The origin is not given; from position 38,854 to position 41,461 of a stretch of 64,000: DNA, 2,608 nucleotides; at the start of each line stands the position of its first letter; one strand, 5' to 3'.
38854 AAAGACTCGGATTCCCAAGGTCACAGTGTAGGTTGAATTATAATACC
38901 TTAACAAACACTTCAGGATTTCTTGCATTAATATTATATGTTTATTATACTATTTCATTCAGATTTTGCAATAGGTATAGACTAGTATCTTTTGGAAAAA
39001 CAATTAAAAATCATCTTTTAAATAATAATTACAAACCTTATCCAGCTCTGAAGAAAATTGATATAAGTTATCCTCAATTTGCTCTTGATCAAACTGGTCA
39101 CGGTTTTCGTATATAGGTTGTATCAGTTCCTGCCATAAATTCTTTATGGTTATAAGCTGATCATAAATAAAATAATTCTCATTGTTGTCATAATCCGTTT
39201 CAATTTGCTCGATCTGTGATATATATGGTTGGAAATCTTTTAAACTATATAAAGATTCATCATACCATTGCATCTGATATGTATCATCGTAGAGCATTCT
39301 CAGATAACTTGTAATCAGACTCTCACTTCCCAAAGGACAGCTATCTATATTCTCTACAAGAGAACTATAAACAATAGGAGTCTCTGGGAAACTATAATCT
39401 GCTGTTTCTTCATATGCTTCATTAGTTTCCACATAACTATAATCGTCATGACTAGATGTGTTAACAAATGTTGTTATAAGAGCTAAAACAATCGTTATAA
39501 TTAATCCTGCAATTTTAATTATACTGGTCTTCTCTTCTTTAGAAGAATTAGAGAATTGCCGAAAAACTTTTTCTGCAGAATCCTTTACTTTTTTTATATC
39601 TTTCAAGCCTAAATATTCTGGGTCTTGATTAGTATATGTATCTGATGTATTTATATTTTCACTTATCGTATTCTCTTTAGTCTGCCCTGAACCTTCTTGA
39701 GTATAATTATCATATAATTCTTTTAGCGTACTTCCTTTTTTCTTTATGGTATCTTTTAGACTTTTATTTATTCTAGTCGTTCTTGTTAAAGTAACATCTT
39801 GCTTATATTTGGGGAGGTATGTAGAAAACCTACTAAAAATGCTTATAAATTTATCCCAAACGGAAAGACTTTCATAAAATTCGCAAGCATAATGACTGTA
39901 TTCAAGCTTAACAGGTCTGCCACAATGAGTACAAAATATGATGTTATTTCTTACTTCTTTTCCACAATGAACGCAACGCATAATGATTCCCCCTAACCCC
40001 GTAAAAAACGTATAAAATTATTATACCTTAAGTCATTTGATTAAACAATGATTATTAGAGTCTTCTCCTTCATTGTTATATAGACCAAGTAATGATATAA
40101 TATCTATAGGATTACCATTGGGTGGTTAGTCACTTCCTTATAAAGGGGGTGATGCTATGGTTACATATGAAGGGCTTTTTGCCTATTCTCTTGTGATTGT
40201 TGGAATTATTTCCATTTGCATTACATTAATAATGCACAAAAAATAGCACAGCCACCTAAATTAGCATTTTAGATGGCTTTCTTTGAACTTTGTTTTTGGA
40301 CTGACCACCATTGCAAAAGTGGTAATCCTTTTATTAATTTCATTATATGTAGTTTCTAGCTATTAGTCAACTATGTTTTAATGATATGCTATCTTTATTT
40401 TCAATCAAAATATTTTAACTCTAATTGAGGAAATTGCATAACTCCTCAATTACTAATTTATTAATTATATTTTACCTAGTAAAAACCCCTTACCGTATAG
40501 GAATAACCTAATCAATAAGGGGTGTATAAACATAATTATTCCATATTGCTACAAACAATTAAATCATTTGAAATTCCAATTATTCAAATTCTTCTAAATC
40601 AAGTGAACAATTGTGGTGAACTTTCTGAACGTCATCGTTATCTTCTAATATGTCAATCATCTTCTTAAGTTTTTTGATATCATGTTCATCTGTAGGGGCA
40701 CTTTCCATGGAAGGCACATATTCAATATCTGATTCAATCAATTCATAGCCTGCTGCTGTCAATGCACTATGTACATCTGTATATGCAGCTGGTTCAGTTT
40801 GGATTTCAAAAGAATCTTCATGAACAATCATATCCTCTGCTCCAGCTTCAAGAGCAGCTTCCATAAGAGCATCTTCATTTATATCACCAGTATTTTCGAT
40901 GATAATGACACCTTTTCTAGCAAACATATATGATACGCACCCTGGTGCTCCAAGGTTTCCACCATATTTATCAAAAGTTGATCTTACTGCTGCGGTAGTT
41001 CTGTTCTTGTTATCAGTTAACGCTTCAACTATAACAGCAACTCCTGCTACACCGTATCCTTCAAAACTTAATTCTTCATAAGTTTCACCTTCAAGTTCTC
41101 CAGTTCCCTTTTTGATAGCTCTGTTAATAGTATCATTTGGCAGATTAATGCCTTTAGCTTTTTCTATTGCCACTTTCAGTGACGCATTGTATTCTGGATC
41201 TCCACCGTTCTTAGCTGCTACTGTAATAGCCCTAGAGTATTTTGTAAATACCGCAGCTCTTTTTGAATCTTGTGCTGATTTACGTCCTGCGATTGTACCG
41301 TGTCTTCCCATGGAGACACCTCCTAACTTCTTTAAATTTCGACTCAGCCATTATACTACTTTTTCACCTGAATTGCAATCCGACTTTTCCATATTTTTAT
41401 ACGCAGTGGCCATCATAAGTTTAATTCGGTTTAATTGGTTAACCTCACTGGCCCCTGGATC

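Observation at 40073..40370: Unannotated BsrG/SR4-like type I toxin-antitoxin module in the gap downstream of yebC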

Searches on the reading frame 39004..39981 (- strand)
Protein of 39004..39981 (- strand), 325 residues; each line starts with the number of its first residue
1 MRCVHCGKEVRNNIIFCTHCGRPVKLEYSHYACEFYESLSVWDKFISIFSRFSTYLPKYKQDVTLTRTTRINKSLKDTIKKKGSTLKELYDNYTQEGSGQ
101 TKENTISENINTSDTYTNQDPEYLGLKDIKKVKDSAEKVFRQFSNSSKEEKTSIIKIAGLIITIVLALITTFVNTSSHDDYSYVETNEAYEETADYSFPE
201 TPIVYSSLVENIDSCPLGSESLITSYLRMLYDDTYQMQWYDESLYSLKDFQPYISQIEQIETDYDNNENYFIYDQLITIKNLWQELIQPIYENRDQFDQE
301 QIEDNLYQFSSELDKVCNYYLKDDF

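Call 41: find_homologous_proteins(query=window:39004-39981:-, max_evalue=0.00001)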
Query window:39004-39981:- (325 aa): 12 proteins with E <= 0.00001 among 991 candidates.
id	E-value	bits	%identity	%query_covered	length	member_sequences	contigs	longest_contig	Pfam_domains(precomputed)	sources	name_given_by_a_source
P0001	3.5e-213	725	100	100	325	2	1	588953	PF13240.12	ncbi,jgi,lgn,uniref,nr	ncbi:zinc ribbon domain-containing protein [Aminipila sp.]|uniref:zinc ribbon domain-containing prot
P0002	1.4e-175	602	82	100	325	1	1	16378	PF13240.12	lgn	-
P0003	1.8e-148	513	68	100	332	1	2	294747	PF13240.12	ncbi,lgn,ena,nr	nr:zinc ribbon domain-containing protein [uncultured Aminipila sp.]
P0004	1.1e-141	490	68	100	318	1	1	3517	PF13240.12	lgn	-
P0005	6.5e-134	465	62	100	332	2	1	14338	PF13240.12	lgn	-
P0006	5.0e-132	459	63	100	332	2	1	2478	PF13240.12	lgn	-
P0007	1.2e-94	336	48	99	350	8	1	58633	PF13240.12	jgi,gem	-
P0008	2.7e-89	318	47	100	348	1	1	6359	PF13240.12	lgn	-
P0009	4.5e-82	294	47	100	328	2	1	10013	-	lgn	-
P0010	3.1e-70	256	38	100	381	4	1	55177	PF13240.12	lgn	-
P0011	4.3e-63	232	38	100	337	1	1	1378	-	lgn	-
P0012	3.2e-43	167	47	49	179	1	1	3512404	PF13240.12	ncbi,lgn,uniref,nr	ncbi:zinc ribbon domain-containing protein [Aminipila terrae]|uniref:Zinc-ribbon domain-containing p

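Call 42: find_encoding_contigs(protein=P0002, flank=3000, max_places=2)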
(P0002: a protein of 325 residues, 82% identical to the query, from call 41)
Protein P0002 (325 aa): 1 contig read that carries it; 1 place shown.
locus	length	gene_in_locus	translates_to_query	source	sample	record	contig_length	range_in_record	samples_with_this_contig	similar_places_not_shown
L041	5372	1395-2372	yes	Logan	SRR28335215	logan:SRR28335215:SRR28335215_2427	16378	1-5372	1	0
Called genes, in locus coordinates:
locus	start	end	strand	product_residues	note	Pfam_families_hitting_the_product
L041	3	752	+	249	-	?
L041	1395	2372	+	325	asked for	PF13240:Zn_Ribbon_1 (weak)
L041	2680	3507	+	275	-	PF01226:Form_Nir_trans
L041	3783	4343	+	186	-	-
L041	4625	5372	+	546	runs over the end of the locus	PF03169:OPT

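Call 43: find_encoding_contigs(protein=P0003, flank=3000, max_places=2)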
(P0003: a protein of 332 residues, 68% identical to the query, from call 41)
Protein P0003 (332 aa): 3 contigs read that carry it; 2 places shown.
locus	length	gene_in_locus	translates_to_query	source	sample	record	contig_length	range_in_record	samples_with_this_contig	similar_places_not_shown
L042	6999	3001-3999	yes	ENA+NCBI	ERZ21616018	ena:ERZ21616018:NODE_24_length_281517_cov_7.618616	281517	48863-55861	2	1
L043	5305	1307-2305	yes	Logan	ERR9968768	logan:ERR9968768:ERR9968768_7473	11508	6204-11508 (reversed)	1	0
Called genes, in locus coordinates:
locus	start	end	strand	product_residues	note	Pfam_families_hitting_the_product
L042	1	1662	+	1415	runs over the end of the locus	PF01548:DEDD_Tnp_IS110 (weak), PF01869:BcrAD_BadFG, PF09989:DUF2229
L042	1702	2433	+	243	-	PF20772:TACO1_YebC_N, PF01709:Transcrip_reg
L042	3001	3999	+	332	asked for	PF13240:Zn_Ribbon_1 (weak)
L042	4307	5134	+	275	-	PF01226:Form_Nir_trans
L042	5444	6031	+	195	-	-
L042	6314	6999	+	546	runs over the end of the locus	PF03169:OPT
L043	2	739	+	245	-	?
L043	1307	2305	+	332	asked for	PF13240:Zn_Ribbon_1 (weak)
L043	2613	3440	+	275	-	PF01226:Form_Nir_trans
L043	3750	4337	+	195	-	-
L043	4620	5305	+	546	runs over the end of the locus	PF03169:OPT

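Call 44: find_encoding_contigs(protein=P0005, flank=3000, max_places=2)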
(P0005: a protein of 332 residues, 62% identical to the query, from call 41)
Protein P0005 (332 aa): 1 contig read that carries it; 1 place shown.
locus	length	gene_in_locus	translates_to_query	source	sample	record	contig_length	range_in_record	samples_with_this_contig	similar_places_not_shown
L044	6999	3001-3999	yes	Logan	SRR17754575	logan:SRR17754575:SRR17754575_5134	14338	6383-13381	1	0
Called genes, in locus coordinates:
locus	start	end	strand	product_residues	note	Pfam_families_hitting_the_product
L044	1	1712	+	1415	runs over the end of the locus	PF01548:DEDD_Tnp_IS110 (weak), PF01869:BcrAD_BadFG, PF09989:DUF2229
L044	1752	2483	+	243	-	PF20772:TACO1_YebC_N, PF01709:Transcrip_reg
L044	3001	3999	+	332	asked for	PF13240:Zn_Ribbon_1 (weak)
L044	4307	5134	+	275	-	PF01226:Form_Nir_trans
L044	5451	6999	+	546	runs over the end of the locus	PF03169:OPT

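Call 45: find_encoding_contigs(protein=P0007, flank=3000, max_places=2)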
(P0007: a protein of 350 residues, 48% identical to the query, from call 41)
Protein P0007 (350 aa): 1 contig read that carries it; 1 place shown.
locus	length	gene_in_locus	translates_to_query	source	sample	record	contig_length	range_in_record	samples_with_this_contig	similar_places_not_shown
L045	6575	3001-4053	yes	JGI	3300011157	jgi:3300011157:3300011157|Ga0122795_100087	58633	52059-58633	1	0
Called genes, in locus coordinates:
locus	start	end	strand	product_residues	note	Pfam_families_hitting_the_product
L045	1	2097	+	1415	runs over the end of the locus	PF01548:DEDD_Tnp_IS110 (faint), PF01869:BcrAD_BadFG, PF09989:DUF2229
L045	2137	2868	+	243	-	PF20772:TACO1_YebC_N, PF01709:Transcrip_reg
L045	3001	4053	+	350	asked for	PF13240:Zn_Ribbon_1 (weak)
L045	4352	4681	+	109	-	PF01226:Form_Nir_trans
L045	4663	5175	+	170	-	PF01226:Form_Nir_trans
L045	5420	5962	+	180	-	-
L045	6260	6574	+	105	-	?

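Call 50: find_encoding_contigs(protein=P0012, flank=3000, max_places=2)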
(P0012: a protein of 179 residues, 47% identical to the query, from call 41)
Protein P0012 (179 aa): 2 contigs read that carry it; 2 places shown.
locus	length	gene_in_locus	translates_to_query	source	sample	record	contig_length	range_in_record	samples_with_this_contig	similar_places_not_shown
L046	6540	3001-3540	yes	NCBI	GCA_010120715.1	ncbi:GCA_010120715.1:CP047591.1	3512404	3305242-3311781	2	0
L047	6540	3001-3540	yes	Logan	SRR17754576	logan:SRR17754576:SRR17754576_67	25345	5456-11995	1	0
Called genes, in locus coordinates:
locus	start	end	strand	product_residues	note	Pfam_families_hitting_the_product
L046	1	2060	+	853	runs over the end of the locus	PF09989:DUF2229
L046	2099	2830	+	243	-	PF20772:TACO1_YebC_N, PF01709:Transcrip_reg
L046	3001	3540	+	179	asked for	PF13240:Zn_Ribbon_1 (weak)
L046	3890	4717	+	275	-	PF01226:Form_Nir_trans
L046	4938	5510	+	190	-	-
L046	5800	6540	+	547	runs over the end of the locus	PF03169:OPT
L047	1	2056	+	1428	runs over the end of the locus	PF01548:DEDD_Tnp_IS110 (weak), PF01869:BcrAD_BadFG, PF09989:DUF2229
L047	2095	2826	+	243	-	PF20772:TACO1_YebC_N, PF01709:Transcrip_reg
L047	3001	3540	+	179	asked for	PF13240:Zn_Ribbon_1 (weak)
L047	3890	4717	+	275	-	PF01226:Form_Nir_trans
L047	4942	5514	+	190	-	-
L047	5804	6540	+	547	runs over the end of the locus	PF03169:OPT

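Call 51: find_encoding_contigs(protein=P0010, flank=3000, max_places=2)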
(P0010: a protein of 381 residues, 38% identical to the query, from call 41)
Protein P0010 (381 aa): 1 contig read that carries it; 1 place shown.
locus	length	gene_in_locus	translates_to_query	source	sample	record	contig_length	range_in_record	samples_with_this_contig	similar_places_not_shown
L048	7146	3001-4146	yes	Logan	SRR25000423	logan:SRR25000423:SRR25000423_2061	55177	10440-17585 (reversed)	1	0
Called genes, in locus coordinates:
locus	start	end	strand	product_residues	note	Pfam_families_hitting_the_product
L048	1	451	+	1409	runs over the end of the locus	PF01548:DEDD_Tnp_IS110 (weak), PF01869:BcrAD_BadFG, PF09989:DUF2229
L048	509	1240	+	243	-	PF20772:TACO1_YebC_N, PF01709:Transcrip_reg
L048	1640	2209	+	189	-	-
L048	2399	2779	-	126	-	PF20393:Pro_CA_2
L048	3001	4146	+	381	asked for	PF13240:Zn_Ribbon_1 (weak)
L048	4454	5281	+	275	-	PF01226:Form_Nir_trans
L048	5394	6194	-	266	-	PF02811:PHP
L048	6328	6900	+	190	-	PF04542:Sigma70_r2, PF08281:Sigma70_r4_2, PF04545:Sigma70_r4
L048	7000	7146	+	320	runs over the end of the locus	PF13490:zf-HC2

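Call 52: find_encoding_contigs(protein=P0009, flank=3000, max_places=2)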
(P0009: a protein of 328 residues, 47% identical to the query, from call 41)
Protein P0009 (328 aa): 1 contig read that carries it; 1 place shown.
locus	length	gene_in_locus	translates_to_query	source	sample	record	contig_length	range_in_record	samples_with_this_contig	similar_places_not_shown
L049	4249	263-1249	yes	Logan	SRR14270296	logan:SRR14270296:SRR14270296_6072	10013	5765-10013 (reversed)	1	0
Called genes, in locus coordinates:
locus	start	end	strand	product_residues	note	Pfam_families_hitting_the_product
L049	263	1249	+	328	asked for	-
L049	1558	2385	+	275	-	PF01226:Form_Nir_trans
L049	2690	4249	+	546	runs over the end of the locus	PF03169:OPT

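Call 53: find_encoding_contigs(protein=P0008, flank=3000, max_places=2)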
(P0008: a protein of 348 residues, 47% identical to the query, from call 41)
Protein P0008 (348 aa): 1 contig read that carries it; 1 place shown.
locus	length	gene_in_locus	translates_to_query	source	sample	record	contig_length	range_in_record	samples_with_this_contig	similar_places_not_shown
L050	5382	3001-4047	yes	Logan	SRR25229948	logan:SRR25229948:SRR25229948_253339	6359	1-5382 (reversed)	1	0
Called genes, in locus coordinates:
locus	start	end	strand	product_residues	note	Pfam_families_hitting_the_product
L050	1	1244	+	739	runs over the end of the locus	?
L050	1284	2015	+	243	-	PF20772:TACO1_YebC_N, PF01709:Transcrip_reg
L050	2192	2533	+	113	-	PF08274:Zn_Ribbon_YjdM, PF03831:YjdM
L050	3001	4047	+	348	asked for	PF13240:Zn_Ribbon_1 (weak)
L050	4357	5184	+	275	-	PF01226:Form_Nir_trans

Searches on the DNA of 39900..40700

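Call 5: search_rna_families(source=window, start=39900, end=40700, threshold=evalue, max_evalue=10)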
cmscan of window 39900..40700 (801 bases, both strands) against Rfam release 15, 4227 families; matches with E-value up to 10: 6.
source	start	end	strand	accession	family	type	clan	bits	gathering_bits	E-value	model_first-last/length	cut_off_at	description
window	40118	40259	+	RF01412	BsrG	Gene; sRNA;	-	32.8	55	5.8e-06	20-159/259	no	BsrG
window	40086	40240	+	RF01492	rli28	Gene; sRNA;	-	28.5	45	0.18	1-186/186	no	Listeria sRNA rli28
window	40217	40299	-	RF01742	lactis-plasmid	Gene; sRNA;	-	21.5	70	0.89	1-106/106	no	lactis-plasmid RNA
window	40487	40572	-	RF01586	snoR09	Gene; snRNA; snoRNA; CD-box;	-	20.6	50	3.5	1-84/84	no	small nucleolar RNA snoR09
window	40457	40519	-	RF03655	MIR1887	Gene; miRNA;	-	18.5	90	0.98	1-63/63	no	MIR1887 microRNA precursor family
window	40041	40080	-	RF00811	mir-84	Gene; miRNA;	-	15.4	60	1.7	19-58/75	no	mir-84 microRNA precursor family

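Call 7: search_rna_families(source=window, start=40000, end=40450, threshold=evalue, max_evalue=1, show_alignments=2)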
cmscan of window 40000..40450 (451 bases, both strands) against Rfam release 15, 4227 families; matches with E-value up to 1: 4.
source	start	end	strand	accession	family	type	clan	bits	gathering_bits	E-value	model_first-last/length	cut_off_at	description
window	40118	40259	+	RF01412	BsrG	Gene; sRNA;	-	32.8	55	3.3e-06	20-159/259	no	BsrG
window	40086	40240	+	RF01492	rli28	Gene; sRNA;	-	28.5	45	0.099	1-186/186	no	Listeria sRNA rli28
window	40217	40299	-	RF01742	lactis-plasmid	Gene; sRNA;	-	21.5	70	0.5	1-106/106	no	lactis-plasmid RNA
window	40041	40080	-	RF00811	mir-84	Gene; miRNA;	-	15.4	60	0.98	19-58/75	no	mir-84 microRNA precursor family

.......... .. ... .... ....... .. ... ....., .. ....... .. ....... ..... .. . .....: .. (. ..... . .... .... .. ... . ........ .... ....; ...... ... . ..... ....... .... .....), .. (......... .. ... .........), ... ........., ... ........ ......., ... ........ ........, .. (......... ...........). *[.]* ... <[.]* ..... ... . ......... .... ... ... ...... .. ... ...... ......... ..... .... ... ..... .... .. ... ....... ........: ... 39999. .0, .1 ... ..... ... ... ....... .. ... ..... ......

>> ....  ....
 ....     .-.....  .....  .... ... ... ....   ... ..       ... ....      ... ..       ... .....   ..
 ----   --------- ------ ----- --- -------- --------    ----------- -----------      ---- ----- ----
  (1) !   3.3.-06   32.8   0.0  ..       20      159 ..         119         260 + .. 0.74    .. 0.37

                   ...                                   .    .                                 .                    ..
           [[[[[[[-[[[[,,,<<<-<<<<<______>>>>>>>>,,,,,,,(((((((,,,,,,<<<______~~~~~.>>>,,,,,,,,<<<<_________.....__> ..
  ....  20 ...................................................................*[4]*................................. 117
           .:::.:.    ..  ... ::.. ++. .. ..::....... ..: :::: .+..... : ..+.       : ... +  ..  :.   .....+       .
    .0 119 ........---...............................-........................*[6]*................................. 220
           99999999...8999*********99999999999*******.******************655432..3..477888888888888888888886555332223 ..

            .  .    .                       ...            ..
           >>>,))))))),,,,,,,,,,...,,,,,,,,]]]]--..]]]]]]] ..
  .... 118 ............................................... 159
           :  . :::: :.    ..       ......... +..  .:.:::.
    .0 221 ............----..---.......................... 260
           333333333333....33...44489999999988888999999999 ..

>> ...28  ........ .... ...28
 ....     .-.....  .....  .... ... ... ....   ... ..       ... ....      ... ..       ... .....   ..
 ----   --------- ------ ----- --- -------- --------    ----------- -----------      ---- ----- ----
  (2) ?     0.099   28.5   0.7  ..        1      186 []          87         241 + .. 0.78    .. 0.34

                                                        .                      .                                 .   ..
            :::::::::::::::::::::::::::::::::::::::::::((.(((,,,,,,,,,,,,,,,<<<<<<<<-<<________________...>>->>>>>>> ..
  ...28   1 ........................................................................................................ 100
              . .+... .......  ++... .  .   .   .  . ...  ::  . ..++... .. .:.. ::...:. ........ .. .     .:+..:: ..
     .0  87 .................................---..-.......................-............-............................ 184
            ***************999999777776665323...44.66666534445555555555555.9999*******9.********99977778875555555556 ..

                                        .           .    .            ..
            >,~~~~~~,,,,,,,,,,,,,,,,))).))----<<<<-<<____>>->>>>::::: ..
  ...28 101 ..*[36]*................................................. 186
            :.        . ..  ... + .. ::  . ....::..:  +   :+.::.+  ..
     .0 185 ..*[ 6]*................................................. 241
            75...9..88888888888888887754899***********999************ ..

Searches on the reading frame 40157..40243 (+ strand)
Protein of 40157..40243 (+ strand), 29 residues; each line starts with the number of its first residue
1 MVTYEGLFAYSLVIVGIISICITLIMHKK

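Call 3: search_protein_families(library=pfam, proteins=[window:40157-40243:+], max_evalue=10)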
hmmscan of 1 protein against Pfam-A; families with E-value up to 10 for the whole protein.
seq(29 aa): 0 families

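Call 4: search_protein_families(library=ncbifam, proteins=[window:40157-40243:+], max_evalue=10)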
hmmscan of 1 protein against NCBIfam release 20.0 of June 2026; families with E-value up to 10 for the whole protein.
seq(29 aa): 0 families

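Call 14: search_dna_similar(query=window:40157-40243:+, collection=phages, mode=protein, max_evalue=10, max_rows=30)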
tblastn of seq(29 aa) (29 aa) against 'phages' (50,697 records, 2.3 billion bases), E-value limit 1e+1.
Records with a match: 2; places in all: 2; records where one place covers at least 80% of the query: 2.
Best place of each record, by identity: <60% 2.
By first word of the organism name: Listeria 2.
By host as written in the record: Listeria monocytogenes 2.
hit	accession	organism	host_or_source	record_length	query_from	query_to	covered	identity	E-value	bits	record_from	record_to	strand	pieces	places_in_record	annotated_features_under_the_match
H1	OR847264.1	Listeria phage LM 4-11-1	Listeria monocytogenes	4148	5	29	86%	48.0%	5e+0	28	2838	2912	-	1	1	record has no annotation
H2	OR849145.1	Listeria phage LM 4-14-1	Listeria monocytogenes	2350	5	29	86%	48.0%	5e+0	28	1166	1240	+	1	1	record has no annotation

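Call 16: search_dna_similar(query=window:40157-40243:+, collection=plasmids, mode=protein, max_evalue=10, max_rows=30)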
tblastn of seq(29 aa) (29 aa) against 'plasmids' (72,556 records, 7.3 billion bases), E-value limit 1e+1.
No match.

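Call 32: search_protein_families(library=pfam, proteins=[window:40157-40243:+], max_evalue=10)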
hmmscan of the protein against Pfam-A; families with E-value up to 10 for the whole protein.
seq(29 aa): 0 families

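Call 33: search_protein_families(library=ncbifam, proteins=[window:40157-40243:+], max_evalue=10)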
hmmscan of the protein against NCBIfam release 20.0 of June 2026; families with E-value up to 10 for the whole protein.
seq(29 aa): 0 families

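Call 76: search_protein_families(library=pfam, alignment_id=A4, max_evalue=0.01)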
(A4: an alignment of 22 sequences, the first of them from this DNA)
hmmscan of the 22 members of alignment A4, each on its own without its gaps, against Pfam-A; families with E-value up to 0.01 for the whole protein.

A. member 1, seq(29 aa): 0 families

B. families by the number of members that match (of 22 scanned): 2 families
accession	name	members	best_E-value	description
PF16935.10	Hol_Tox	18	6.1e-09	Putative Holin-like Toxin (Hol-Tox)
PF20872.2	MalF_N_TM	1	0.0065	MalF, N-terminal region, transmembrane helices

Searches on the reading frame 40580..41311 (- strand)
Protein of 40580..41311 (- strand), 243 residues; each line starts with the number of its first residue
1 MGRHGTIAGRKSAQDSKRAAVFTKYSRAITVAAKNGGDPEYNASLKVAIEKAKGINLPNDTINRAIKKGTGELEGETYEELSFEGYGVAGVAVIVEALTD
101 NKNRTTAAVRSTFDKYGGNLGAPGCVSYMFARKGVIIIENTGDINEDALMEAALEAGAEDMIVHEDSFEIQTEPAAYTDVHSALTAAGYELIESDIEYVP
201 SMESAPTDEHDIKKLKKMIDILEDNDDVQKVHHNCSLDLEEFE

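Call 13: find_encoding_contigs(protein=window:40580-41311:-, flank=3000, max_places=6)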
Protein window:40580-41311:- (243 aa): 3 contigs read that carry it; 1 place shown.
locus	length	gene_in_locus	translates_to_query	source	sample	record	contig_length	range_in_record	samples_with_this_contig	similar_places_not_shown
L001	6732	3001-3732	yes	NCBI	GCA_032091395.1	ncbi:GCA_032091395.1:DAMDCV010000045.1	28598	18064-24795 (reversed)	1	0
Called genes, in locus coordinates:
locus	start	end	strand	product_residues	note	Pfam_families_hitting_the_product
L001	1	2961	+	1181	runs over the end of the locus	PF01869:BcrAD_BadFG, PF09989:DUF2229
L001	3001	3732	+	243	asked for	PF20772:TACO1_YebC_N, PF01709:Transcrip_reg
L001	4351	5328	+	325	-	PF13240:Zn_Ribbon_1 (weak)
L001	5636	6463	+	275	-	PF01226:Form_Nir_trans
